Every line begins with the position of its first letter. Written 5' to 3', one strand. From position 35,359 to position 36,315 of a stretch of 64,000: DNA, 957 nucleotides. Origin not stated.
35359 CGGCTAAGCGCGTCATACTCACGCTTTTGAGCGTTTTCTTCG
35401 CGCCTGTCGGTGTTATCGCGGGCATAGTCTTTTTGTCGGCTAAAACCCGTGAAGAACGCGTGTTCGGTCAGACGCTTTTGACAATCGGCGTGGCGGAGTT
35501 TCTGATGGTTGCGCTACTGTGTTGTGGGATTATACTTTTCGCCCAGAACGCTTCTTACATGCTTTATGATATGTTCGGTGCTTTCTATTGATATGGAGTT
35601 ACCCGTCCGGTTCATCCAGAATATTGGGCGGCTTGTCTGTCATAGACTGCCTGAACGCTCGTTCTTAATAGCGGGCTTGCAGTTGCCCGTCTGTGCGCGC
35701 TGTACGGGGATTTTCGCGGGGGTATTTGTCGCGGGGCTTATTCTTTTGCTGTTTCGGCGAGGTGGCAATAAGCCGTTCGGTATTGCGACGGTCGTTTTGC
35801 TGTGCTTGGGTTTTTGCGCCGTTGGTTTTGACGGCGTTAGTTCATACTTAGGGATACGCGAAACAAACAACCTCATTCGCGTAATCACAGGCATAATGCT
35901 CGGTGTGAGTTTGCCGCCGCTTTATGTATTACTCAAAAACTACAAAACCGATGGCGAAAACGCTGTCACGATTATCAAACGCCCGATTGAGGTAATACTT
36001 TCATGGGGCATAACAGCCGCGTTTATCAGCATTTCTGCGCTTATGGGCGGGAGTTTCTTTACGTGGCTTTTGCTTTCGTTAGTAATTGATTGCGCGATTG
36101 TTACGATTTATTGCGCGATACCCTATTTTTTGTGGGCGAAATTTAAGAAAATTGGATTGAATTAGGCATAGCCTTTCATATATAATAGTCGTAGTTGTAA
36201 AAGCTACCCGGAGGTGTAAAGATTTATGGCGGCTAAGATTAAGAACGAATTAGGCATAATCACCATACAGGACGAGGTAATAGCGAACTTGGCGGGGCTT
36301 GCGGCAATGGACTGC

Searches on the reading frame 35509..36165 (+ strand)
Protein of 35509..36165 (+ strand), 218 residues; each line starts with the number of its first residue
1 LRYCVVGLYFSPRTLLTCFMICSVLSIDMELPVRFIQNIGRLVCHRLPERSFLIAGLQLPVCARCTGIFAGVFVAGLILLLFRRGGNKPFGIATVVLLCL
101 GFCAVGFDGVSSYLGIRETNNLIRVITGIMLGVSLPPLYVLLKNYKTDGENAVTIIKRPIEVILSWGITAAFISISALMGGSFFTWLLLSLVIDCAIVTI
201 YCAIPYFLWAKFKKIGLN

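Call 32: search_protein_families(library=pfam, proteins=[window:35509-36165:+], max_evalue=0.001)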
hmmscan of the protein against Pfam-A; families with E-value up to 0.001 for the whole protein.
window:35509-36165:+ (218 aa): 1 family
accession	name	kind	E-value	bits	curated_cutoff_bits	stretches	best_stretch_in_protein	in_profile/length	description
PF09858.14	DUF2085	-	3.8e-24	85.4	25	1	44-134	1-86/90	Predicted membrane protein (DUF2085)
